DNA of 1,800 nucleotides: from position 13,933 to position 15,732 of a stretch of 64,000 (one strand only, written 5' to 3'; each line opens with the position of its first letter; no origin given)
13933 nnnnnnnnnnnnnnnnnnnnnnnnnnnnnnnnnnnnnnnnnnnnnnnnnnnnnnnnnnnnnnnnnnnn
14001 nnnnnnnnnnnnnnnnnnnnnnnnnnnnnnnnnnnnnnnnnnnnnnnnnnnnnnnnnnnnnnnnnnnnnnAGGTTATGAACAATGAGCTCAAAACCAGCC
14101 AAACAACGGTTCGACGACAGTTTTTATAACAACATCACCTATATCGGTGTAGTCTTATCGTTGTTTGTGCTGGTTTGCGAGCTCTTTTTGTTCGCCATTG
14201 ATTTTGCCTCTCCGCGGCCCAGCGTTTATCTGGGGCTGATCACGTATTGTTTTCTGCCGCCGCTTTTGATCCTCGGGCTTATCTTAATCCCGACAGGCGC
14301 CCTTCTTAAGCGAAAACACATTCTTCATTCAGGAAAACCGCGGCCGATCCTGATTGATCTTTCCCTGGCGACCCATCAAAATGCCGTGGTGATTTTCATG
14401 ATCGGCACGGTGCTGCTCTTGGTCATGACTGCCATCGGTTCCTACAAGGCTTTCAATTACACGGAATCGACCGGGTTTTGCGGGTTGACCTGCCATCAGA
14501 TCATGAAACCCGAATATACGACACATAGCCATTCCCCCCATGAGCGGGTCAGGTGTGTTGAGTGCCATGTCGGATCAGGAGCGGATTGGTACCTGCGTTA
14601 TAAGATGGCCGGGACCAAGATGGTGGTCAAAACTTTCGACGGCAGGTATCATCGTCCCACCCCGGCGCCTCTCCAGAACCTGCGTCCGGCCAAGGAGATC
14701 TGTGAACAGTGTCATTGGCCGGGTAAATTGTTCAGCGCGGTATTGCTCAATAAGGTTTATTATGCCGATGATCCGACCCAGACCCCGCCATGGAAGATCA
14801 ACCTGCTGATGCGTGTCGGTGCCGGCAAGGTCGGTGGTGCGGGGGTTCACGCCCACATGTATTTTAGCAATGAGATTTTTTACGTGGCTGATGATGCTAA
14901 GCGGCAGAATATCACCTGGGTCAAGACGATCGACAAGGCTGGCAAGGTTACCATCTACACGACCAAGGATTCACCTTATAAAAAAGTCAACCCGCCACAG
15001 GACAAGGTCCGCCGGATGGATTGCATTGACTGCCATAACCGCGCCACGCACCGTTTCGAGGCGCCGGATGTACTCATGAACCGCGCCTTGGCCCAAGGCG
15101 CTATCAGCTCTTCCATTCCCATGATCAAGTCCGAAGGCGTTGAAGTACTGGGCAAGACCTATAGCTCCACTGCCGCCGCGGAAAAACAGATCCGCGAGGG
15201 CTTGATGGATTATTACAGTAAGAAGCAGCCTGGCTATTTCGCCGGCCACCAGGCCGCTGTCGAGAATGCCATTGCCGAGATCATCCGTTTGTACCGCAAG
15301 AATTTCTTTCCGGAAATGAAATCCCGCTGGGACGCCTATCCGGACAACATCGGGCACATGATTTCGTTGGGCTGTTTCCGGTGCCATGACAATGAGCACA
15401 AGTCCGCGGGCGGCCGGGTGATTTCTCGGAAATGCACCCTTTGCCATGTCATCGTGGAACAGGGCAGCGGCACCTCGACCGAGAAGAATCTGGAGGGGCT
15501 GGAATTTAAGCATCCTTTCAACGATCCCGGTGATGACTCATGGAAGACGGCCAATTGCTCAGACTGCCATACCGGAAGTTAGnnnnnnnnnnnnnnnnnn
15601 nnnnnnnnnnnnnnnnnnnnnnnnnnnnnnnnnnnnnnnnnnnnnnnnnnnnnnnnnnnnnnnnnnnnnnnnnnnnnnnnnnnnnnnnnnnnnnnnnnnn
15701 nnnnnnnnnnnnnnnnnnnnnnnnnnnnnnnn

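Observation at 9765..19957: Self-contained extracellular-electron-transfer operon led by hemA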

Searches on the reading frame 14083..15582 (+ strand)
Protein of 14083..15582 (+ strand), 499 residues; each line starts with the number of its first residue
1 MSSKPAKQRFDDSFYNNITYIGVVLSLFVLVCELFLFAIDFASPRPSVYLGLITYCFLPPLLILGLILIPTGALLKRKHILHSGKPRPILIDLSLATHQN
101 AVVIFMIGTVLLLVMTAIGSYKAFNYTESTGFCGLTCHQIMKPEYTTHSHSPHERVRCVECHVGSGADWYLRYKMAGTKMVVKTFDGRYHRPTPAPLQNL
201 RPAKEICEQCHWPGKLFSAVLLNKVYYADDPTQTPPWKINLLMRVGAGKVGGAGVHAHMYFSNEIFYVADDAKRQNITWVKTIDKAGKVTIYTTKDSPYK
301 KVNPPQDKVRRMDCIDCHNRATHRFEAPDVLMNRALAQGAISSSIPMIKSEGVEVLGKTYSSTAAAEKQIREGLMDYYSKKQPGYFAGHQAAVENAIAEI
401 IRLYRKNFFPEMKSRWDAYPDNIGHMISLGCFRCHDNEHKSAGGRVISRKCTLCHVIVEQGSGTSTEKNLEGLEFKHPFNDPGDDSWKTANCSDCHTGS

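Call 4: search_protein_families(library=pfam, proteins=[window:14083-15582:+], max_evalue=0.01)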
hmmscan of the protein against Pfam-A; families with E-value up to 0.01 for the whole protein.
window:14083-15582:+ (499 aa): 5 families
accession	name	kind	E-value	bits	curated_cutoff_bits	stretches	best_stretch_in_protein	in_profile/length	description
PF03264.19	Cytochrom_NNT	-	5.3e-08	33.2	24.1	1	101-190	7-100/174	NapC/NirT cytochrome c family, N-terminal region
PF14537.11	Cytochrom_c3_2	-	6e-05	23.9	25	1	428-497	6-65/79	Cytochrome c3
PF14522.11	Cytochrome_C7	-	9.5e-05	22.6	24.8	0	417-455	43-66/67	Cytochrome c7 and related cytochrome c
PF22113.1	Mtrc-MtrF_II-IV_dom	-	0.00079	19.4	30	0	136-212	11-89/176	Outer membrane cytochrome MtrC/MtrF-like, domains II/IV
PF02335.20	Cytochrom_C552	-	0.0071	15.8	24.1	0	413-496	112-175/438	Cytochrome c552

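Call 5: search_protein_families(library=ncbifam, proteins=[window:14083-15582:+], max_evalue=0.01)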
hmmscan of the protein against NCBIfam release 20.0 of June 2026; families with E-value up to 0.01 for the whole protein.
window:14083-15582:+ (499 aa): 4 families
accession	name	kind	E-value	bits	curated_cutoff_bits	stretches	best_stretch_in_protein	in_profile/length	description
TIGR03153.1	cytochr_NrfH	equivalog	7.7e-13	48.7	134.2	1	107-211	4-109/138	cytochrome c nitrite reductase small subunit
TIGR02162.1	torC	equivalog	0.0018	17.6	478.2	0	99-191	14-110/387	pentaheme c-type cytochrome TorC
TIGR03146.1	cyt_nit_nrfB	equivalog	0.0022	18.3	166.6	1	148-218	33-98/145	cytochrome c nitrite reductase pentaheme subunit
NF011606.0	PRK15032.1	equivalog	0.0031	16.7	455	0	103-186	19-105/390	pentaheme c-type cytochrome TorC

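Call 30: find_homologous_proteins(query=window:14083-15579:+, max_evalue=1e-10)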
Query window:14083-15579:+ (499 aa): 6750 proteins with E <= 1e-10 among 8000 candidates; the best 120 are listed.
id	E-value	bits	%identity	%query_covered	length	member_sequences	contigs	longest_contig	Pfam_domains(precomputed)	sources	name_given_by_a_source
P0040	4.3e-290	981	100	84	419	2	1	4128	PF03264.20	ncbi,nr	ncbi:MAG: NapC/NirT family cytochrome c, partial [Candidatus Omnitrophica bacterium]|nr:NapC/NirT fa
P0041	3.9e-281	952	80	99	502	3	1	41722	PF14537.12,PF03264.20,PF14522.12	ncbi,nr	ncbi:MAG: NapC/NirT family cytochrome c [Candidatus Omnitrophica bacterium]|nr:NapC/NirT family cyto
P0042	2.4e-265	900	73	100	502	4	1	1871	PF14537.12,PF03264.20,PF14522.12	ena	-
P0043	1.2e-262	891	72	99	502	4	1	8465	PF14537.12,PF03264.20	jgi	jgi:hypothetical protein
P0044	1.8e-259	880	72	99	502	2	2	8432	PF14537.12,PF03264.20,PF14522.12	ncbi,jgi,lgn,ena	-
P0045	7.1e-259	878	71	100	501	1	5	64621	PF14537.12,PF03264.20,PF14522.12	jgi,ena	-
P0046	2.3e-258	877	72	100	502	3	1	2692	PF14537.12,PF03264.20,PF14522.12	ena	-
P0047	5.3e-258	875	71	99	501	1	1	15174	PF14537.12,PF03264.20,PF14522.12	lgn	-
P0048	1.2e-255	868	70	100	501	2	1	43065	PF14537.12,PF03264.20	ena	-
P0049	1.8e-255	867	70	99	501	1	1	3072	PF14537.12,PF03264.20,PF14522.12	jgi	jgi:nitrate/TMAO reductase-like tetraheme cytochrome c subunit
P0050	2.9e-253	860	70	100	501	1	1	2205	PF03264.20,PF14522.12,PF22113.2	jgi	-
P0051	3.0e-253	860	70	100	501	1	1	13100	PF14537.12,PF03264.20,PF14522.12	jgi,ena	-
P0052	1.8e-251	854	69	99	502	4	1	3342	PF14537.12,PF03264.20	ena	-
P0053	1.5e-248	844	69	99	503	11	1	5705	PF14537.12,PF03264.20,PF14522.12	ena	-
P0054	1.1e-245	835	69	100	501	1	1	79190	PF14537.12,PF03264.20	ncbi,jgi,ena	-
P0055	2.4e-244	830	68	99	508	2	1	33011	PF14537.12,PF03264.20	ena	-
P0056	6.3e-242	822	66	99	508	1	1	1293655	PF03264.20,PF14522.12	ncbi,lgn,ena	-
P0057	1.3e-240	818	66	99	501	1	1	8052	PF14537.12,PF03264.20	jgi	jgi:hypothetical protein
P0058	2.0e-238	811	67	99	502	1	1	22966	PF14537.12,PF03264.20,PF14522.12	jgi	jgi:hypothetical protein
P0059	2.5e-238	810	66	99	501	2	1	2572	PF14537.12,PF03264.20,PF14522.12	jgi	-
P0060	1.6e-235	801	66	99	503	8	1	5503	PF14537.12,PF03264.20,PF14522.12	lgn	-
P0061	1.1e-233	795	65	99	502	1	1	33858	PF14537.12,PF03264.20,PF14522.12,PF22113.2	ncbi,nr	ncbi:MAG: NapC/NirT family cytochrome c [Candidatus Omnitrophica bacterium]|nr:NapC/NirT family cyto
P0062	6.8e-231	786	64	100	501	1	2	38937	PF14537.12,PF03264.20,PF14522.12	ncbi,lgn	-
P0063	4.4e-230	783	66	95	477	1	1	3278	PF14537.12,PF03264.20,PF14522.12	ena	-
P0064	5.2e-230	783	64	99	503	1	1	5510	PF14537.12,PF03264.20,PF14522.12,PF22113.2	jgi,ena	-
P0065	2.9e-228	777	64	99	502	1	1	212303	PF14537.12,PF03264.20,PF14522.12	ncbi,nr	ncbi:MAG: NapC/NirT family cytochrome c [Candidatus Omnitrophica bacterium]|nr:NapC/NirT family cyto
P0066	1.3e-227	775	64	99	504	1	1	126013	PF14537.12,PF03264.20,PF14522.12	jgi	jgi:NapC/NirT cytochrome c family, N-terminal region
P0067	4.5e-227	773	65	95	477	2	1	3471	PF14537.12,PF03264.20,PF14522.12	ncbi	-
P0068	4.9e-224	763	62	98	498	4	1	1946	PF03264.20,PF14522.12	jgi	-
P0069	2.5e-219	748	62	100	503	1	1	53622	PF14537.12,PF03264.20,PF14522.12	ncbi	-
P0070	5.6e-215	733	60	100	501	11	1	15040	PF14537.12,PF03264.20,PF14522.12,PF22113.2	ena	-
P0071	1.5e-209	715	59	99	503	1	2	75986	PF14537.12,PF03264.20,PF14522.12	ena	-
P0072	6.4e-206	704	60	98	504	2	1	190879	PF03264.20,PF14522.12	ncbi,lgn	-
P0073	2.1e-204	699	57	100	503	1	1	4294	PF14537.12,PF03264.20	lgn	-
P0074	8.1e-204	697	59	100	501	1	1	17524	PF14537.12,PF03264.20,PF14522.12,PF22113.2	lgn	-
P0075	3.0e-202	691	57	99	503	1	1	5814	PF03264.20,PF14522.12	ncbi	-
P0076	9.9e-200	683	57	99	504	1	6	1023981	PF14537.12,PF03264.20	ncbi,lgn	-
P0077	2.8e-199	682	56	100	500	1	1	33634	PF14537.12,PF03264.20,PF14522.12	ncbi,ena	-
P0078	9.4e-198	677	57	99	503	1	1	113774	PF14537.12,PF03264.20,PF14522.12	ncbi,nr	ncbi:MAG: NapC/NirT family cytochrome c [Candidatus Omnitrophica bacterium]|nr:NapC/NirT family cyto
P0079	1.3e-194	666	69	77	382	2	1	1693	PF14537.12,PF03264.20,PF14522.12,PF22113.2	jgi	-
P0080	3.9e-194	665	54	99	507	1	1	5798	PF03264.20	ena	-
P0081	1.8e-192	659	55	99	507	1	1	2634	PF14537.12,PF03264.20,PF14522.12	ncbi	-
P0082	3.9e-192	658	55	99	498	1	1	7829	PF03264.20,PF14522.12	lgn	-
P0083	4.5e-192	658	55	100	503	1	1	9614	PF14537.12,PF03264.20,PF14522.12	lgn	-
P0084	6.8e-192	657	54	99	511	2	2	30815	PF03264.20,PF14522.12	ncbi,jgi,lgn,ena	-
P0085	4.7e-191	654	55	99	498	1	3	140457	PF14537.12,PF03264.20,PF14522.12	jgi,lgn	jgi:hypothetical protein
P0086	1.6e-190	653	56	94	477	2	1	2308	PF14537.12,PF03264.20,PF14522.12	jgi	jgi:hypothetical protein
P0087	2.8e-190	652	54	99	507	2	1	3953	PF14537.12,PF03264.20,PF14522.12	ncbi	-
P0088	2.1e-189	649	54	99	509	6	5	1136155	PF14537.12,PF03264.20,PF14522.12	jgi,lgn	jgi:hypothetical protein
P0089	4.2e-189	648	52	99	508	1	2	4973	PF03264.20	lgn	-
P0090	6.8e-189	647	55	99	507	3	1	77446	PF03264.20,PF14522.12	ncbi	-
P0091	3.8e-188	645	53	100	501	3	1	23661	PF14537.12,PF03264.20,PF14522.12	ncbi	-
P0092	6.4e-188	644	53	99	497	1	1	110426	PF14537.12,PF03264.20,PF14522.12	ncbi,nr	ncbi:MAG: NapC/NirT family cytochrome c [Candidatus Omnitrophica bacterium]|nr:NapC/NirT family cyto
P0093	1.5e-187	643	52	100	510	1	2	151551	PF03264.20,PF14522.12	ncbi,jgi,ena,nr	ncbi:MAG TPA: NapC/NirT family cytochrome c [Candidatus Omnitrophota bacterium]|nr:NapC/NirT family 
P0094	2.3e-187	642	52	99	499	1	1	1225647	PF14537.12,PF03264.20,PF14522.12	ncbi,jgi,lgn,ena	ncbi:MAG: NapC/NirT family cytochrome c [Candidatus Omnitrophota bacterium]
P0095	6.7e-186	637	53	99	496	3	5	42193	PF14537.12,PF03264.20,PF14522.12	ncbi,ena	-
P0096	7.4e-186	637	53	99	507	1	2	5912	PF03264.20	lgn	-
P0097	2.2e-185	636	52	100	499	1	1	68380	PF14537.12,PF03264.20,PF14522.12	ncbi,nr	ncbi:MAG: NapC/NirT family cytochrome c [Candidatus Omnitrophica bacterium]|nr:NapC/NirT family cyto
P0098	3.3e-185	635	54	100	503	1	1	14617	PF03264.20,PF02085.22,PF14522.12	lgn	-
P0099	4.7e-185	635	52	98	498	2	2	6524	PF03264.20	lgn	-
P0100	8.7e-185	634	54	98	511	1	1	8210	PF03264.20,PF14522.12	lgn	-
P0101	1.3e-184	633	53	99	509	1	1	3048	PF14537.12,PF03264.20,PF14522.12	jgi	-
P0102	6.9e-184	631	52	99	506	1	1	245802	PF14537.12,PF03264.20,PF14522.12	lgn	-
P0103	9.5e-184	630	51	100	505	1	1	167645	PF03264.20,PF14522.12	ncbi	-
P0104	1.6e-183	630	52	100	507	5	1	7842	PF03264.20,PF14522.12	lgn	-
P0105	2.9e-183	629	52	99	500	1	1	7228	PF14537.12,PF03264.20,PF14522.12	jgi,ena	-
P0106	3.3e-183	629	53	99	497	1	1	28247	PF14537.12,PF03264.20,PF02085.22,PF14522.12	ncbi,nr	ncbi:MAG: NapC/NirT family cytochrome c [Candidatus Omnitrophica bacterium]|nr:NapC/NirT family cyto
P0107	4.0e-182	625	52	100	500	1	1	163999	PF14537.12,PF03264.20,PF14522.12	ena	-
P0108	1.1e-181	624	52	100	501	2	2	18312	PF03264.20,PF14522.12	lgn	-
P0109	6.0e-181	621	50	99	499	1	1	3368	PF14537.12,PF03264.20,PF14522.12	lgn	-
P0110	6.6e-181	621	51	100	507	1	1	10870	PF03264.20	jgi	jgi:nitrate/TMAO reductase-like tetraheme cytochrome c subunit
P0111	2.2e-180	619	51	100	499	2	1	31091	PF14537.12,PF03264.20,PF14522.12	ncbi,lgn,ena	-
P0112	1.3e-179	617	52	100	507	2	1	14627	PF03264.20,PF14522.12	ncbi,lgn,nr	ncbi:MAG: NapC/NirT family cytochrome c [Candidatus Omnitrophica bacterium]|nr:NapC/NirT family cyto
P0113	1.6e-179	616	50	99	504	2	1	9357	PF14537.12,PF03264.20,PF14522.12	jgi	-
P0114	2.0e-179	616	49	100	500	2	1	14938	PF14537.12,PF03264.20,PF14522.12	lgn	-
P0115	4.7e-179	615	50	100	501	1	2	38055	PF03264.20,PF14522.12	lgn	-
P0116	1.1e-178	614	51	99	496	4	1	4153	PF03264.20,PF14522.12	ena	-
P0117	2.1e-178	613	50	100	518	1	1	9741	PF03264.20,PF14522.12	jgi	-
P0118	3.4e-178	612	51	99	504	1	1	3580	PF14537.12,PF03264.20,PF02085.22,PF14522.12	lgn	-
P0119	6.7e-178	611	49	99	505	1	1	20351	PF03264.20,PF14522.12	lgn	-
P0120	1.1e-177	610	51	99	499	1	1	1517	PF03264.20,PF14522.12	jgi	-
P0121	1.3e-177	610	51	99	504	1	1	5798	PF03264.20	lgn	-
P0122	1.4e-177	610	52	100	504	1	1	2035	PF03264.20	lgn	-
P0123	1.4e-177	610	51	98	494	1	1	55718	PF14537.12,PF03264.20,PF14522.12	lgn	-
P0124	1.8e-177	610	49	99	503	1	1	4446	PF03264.20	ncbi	-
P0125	2.4e-177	609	50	99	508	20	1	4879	PF03264.20,PF14522.12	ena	-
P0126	3.2e-177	609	51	99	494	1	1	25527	PF14537.12,PF03264.20,PF14522.12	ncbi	-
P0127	2.1e-176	606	52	99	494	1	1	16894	PF14537.12,PF03264.20,PF14522.12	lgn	-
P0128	1.0e-175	604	50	100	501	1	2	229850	PF03264.20,PF14522.12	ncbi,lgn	-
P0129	1.1e-175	604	50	99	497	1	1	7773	PF03264.20,PF14522.12,PF22113.2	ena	-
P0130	2.0e-175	603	49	99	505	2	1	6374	PF14537.12,PF03264.20,PF14522.12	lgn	-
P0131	2.6e-175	603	51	99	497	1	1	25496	PF14537.12,PF03264.20,PF14522.12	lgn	-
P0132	3.1e-175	602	51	99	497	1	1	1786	PF14537.12,PF03264.20,PF14522.12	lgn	-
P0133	3.6e-175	602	50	99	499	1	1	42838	PF14537.12,PF03264.20,PF14522.12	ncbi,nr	ncbi:MAG: NapC/NirT family cytochrome c [Candidatus Omnitrophica bacterium]|nr:NapC/NirT family cyto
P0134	6.2e-175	601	50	99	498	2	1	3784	PF03264.20,PF14522.12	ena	-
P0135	8.2e-175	601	48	100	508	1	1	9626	PF03264.20,PF14522.12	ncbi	-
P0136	1.1e-174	601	50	99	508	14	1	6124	PF03264.20,PF14522.12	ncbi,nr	ncbi:MAG TPA: cytochrome C [Candidatus Omnitrophica bacterium]|nr:cytochrome C [Candidatus Omnitroph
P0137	1.3e-174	600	49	98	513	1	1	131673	PF03264.20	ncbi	-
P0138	4.3e-174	599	50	98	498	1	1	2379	PF14537.12,PF03264.20,PF14522.12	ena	-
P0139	1.0e-173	597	49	99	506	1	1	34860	PF14537.12,PF03264.20,PF14522.12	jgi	jgi:hypothetical protein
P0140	1.3e-173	597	48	100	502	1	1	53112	PF14537.12,PF03264.20,PF14522.12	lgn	-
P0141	2.4e-173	596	52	98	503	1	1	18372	PF14537.12,PF03264.20,PF02085.22,PF14522.12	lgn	-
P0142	2.5e-173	596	50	97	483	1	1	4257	PF14537.12,PF03264.20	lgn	-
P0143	3.1e-173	596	50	99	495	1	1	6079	PF14537.12,PF03264.20,PF14522.12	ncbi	-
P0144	3.7e-173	595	48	99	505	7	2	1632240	PF14537.12,PF03264.20,PF14522.12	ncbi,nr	ncbi:MAG: NapC/NirT family cytochrome c [Candidatus Omnitrophica bacterium]|nr:NapC/NirT family cyto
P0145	4.4e-173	595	51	97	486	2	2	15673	PF14537.12,PF03264.20,PF14522.12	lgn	-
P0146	6.5e-173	595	50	100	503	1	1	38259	PF03264.20,PF14522.12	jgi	-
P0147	8.9e-173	594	50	100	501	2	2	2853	PF03264.20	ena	-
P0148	1.3e-172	594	50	99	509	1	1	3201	PF14537.12,PF03264.20,PF14522.12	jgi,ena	-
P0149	1.4e-172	594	49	100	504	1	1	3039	PF14537.12,PF03264.20,PF14522.12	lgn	-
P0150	1.6e-172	593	50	100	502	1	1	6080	PF03264.20,PF02085.22,PF14522.12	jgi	-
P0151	1.8e-172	593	49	99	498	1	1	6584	PF03264.20,PF14522.12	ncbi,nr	ncbi:MAG: NapC/NirT family cytochrome c [Candidatus Omnitrophica bacterium]|nr:NapC/NirT family cyto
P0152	6.6e-172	591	50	98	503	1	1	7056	PF03264.20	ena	-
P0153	1.1e-171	591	47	99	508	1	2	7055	PF03264.20,PF14522.12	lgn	-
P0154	1.3e-171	590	50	98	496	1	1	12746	PF14537.12,PF03264.20,PF14522.12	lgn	-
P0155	1.8e-171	590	49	99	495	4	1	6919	PF14537.12,PF03264.20,PF14522.12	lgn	-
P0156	1.8e-171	590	53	90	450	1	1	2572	PF14537.12,PF03264.20,PF14522.12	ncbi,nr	ncbi:MAG: NapC/NirT family cytochrome c, partial [Candidatus Omnitrophota bacterium]|nr:NapC/NirT fa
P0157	3.3e-171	589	48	99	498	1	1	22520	PF14537.12,PF03264.20,PF14522.12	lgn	-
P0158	3.4e-171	589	49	99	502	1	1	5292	PF03264.20,PF14522.12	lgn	-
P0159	7.8e-171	588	51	99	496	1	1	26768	PF03264.20,PF14522.12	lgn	-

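Call 31: search_solved_structures(query=window:14083-15579:+, max_evalue=1)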
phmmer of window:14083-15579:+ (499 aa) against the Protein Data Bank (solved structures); distinct sequences matched with E-value up to 1: 2.
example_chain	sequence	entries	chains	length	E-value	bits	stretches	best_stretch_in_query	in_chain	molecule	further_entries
2j7a_C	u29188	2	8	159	0.0011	21.5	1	111-226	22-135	CYTOCHROME C QUINOL DEHYDROGENASE NRFH | NAPC/NIRT CYTOCHROME C FAMILY PROTEIN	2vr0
1ccr_A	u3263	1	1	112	0.45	12.8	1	440-490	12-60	CYTOCHROME C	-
